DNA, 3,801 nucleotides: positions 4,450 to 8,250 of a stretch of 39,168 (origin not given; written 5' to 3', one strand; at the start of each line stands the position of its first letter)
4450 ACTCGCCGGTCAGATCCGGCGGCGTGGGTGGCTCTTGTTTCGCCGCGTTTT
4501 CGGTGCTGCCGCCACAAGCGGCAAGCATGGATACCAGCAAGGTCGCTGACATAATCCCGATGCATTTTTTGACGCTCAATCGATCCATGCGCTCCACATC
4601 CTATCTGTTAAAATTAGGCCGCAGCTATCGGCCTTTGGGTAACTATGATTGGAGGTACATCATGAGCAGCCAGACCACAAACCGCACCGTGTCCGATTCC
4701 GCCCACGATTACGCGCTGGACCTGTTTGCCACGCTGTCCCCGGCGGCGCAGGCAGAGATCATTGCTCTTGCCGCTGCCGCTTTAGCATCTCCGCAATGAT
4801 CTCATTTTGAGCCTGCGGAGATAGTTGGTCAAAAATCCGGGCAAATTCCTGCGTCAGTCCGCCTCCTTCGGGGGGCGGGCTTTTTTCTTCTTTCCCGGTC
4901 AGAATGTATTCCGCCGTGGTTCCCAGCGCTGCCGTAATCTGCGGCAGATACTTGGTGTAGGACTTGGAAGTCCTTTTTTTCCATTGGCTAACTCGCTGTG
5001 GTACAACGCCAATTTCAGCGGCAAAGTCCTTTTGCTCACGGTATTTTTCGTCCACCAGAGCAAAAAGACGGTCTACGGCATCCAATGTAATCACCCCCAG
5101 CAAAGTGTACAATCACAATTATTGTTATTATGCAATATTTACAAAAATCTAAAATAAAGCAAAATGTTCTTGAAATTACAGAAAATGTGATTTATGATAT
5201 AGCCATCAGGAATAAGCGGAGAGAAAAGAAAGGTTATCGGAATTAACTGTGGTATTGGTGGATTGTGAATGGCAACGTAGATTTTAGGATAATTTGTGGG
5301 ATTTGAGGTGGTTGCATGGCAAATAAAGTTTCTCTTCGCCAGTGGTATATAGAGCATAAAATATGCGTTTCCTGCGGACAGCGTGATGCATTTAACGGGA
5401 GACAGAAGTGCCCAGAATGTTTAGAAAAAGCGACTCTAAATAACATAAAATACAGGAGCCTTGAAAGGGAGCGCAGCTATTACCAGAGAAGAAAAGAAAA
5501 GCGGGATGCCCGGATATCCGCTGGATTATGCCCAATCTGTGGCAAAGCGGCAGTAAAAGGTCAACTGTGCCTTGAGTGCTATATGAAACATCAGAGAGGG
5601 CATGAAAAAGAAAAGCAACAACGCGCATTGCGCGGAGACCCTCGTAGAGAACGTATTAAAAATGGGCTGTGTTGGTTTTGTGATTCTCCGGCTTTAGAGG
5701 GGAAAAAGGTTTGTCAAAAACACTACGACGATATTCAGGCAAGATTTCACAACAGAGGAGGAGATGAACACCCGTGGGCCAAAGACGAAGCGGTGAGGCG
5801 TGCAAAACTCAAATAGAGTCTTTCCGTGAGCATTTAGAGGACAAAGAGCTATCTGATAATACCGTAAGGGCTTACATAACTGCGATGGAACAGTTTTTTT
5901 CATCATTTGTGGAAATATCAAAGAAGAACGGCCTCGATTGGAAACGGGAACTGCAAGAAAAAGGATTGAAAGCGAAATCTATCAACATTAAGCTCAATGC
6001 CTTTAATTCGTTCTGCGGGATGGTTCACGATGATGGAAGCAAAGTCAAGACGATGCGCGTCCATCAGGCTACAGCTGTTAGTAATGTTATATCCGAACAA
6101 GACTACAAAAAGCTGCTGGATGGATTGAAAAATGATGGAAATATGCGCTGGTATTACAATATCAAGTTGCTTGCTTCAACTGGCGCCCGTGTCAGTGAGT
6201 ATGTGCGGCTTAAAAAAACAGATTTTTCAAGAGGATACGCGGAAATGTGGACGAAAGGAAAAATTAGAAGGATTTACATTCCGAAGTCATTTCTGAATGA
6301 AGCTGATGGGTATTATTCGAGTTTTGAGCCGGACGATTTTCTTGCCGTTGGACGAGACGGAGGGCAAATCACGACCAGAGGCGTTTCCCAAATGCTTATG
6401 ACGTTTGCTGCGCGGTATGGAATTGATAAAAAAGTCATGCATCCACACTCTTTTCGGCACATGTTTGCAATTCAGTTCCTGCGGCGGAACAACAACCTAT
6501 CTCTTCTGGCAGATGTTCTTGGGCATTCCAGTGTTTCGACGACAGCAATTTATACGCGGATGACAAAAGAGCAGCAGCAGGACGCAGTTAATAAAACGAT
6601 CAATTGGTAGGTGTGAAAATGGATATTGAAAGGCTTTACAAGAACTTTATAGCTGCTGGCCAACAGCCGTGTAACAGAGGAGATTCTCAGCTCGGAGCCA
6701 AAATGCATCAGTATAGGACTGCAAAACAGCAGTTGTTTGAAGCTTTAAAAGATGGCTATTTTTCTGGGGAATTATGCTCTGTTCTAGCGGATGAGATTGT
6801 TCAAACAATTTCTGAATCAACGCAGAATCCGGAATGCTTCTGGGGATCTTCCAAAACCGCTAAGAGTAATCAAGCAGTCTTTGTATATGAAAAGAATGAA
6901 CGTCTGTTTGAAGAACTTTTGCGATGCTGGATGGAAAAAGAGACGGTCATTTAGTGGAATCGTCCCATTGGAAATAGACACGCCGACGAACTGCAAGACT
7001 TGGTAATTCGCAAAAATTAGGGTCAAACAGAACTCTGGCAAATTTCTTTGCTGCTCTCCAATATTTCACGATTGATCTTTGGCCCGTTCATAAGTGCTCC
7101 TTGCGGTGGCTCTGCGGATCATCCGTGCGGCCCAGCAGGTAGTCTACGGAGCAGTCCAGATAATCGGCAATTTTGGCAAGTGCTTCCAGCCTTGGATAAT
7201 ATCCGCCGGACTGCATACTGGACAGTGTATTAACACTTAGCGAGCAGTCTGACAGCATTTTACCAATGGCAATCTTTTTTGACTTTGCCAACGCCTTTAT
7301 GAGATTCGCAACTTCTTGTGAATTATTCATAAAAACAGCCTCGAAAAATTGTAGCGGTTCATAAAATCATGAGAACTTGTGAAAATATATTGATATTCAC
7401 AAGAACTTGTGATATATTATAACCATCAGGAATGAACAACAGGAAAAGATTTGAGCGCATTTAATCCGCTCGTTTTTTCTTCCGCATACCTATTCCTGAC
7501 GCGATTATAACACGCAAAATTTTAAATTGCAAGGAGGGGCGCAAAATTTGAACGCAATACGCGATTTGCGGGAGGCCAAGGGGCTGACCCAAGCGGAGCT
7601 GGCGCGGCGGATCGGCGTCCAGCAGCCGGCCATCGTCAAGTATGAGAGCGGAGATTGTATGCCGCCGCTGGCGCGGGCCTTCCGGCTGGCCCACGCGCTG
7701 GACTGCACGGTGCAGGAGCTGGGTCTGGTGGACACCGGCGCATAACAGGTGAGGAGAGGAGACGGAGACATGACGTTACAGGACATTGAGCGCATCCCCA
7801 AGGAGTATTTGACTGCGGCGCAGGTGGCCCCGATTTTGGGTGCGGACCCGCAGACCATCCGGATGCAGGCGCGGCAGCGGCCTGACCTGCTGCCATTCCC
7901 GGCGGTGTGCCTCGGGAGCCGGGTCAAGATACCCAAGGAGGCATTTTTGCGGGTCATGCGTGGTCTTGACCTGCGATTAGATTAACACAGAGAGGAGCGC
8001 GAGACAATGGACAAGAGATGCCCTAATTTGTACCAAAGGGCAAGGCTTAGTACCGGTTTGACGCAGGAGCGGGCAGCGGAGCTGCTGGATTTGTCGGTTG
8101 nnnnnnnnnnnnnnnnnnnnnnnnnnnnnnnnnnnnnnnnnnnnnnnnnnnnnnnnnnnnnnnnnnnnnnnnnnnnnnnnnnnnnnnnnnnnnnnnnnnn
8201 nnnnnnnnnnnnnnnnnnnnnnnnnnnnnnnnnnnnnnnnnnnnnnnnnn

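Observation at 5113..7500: Low-GC island with its own recombinase and regulator inserted between repressor and cro, flanked by duplicated promoter/leader segments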

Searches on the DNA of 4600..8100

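Call 31: search_rna_families(source=window, start=4600, end=8100, threshold=evalue, max_evalue=1)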
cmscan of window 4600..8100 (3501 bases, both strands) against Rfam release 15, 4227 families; matches with E-value up to 1: 3.
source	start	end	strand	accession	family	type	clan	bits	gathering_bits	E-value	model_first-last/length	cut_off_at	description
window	7356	7424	+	RF01164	SNORD107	Gene; snRNA; snoRNA; CD-box;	-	22.8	50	0.55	1-74/74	no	Small nucleolar RNA SNORD107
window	5379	5441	+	RF01281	snoR35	Gene; snRNA; snoRNA; CD-box;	CL00053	20.3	40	0.43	1-81/81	no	Small nucleolar RNA snoR35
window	4740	4910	+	RF00260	HepC_CRE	Cis-reg;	-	15.4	140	0.74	1-176/176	no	Hepatitis C virus (HCV) cis-acting replication element (CRE)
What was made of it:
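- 7426..7499 (+): Structured leader and palindromic region between the convergent promoters P2 and P3. A 9-bp closing stem is formed by TCAGGAAUG and UAUUCCUGA. The inner hairpin is followed by U6. There is no Rfam match (call 31).
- Tried and rejected: Nothing meaningful in 4600-8100 (call 31).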

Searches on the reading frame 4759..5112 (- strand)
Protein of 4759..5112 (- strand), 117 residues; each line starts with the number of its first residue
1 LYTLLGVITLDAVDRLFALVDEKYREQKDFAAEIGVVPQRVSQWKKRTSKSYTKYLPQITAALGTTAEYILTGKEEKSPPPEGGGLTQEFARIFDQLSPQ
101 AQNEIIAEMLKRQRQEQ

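Call 5: search_protein_families(library=pfam, proteins=[window:4759-5112:-], max_evalue=0.01)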
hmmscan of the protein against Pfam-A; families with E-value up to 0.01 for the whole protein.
window:4759-5112:- (117 aa): 3 families
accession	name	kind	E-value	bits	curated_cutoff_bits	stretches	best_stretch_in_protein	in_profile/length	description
PF07022.19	Phage_CI_repr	-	0.0021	18.8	22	1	25-77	13-64/65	Bacteriophage CI repressor helix-turn-helix domain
PF15943.11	YdaS_toxin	-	0.0034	17.6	30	1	27-62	11-46/65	Bacterial toxin YdaS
PF16509.11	KORA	-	0.0048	17.5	26.7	0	23-54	29-60/84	TrfB plasmid transcriptional repressor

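Call 6: search_protein_families(library=phrogs, proteins=[window:4759-5112:-], max_evalue=0.001)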
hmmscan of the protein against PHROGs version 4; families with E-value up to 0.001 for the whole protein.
window:4759-5112:- (117 aa): 4 families
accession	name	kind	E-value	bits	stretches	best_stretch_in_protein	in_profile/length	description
phrog_8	-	transcription regulation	1.4e-09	38.9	1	27-109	173-256/346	transcriptional regulator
phrog_4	-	transcription regulation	6.5e-09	36.2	1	25-82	148-203/400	transcriptional repressor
phrog_2967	-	transcription regulation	4.3e-07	30.7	1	14-109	13-102/225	transcriptional regulator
phrog_2328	-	transcription regulation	7.6e-07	30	1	13-84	17-88/128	transcriptional repressor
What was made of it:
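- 4759..5085 (-): cI-like repressor, 108 aa from TTG 5085 (the maximal ORF runs to 5112). It belongs to the phage backbone, not to the island. Pfam Phage_CI_repr (weak) and PHROG 8 and 4, repressor/regulator (calls 5, 6).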

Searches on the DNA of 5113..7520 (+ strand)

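Call 8: search_dna_similar(query=window:5113-7520:+, collection=phages, mode=distant, max_rows=20)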
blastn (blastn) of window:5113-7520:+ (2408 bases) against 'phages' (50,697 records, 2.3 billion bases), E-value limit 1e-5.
No match.
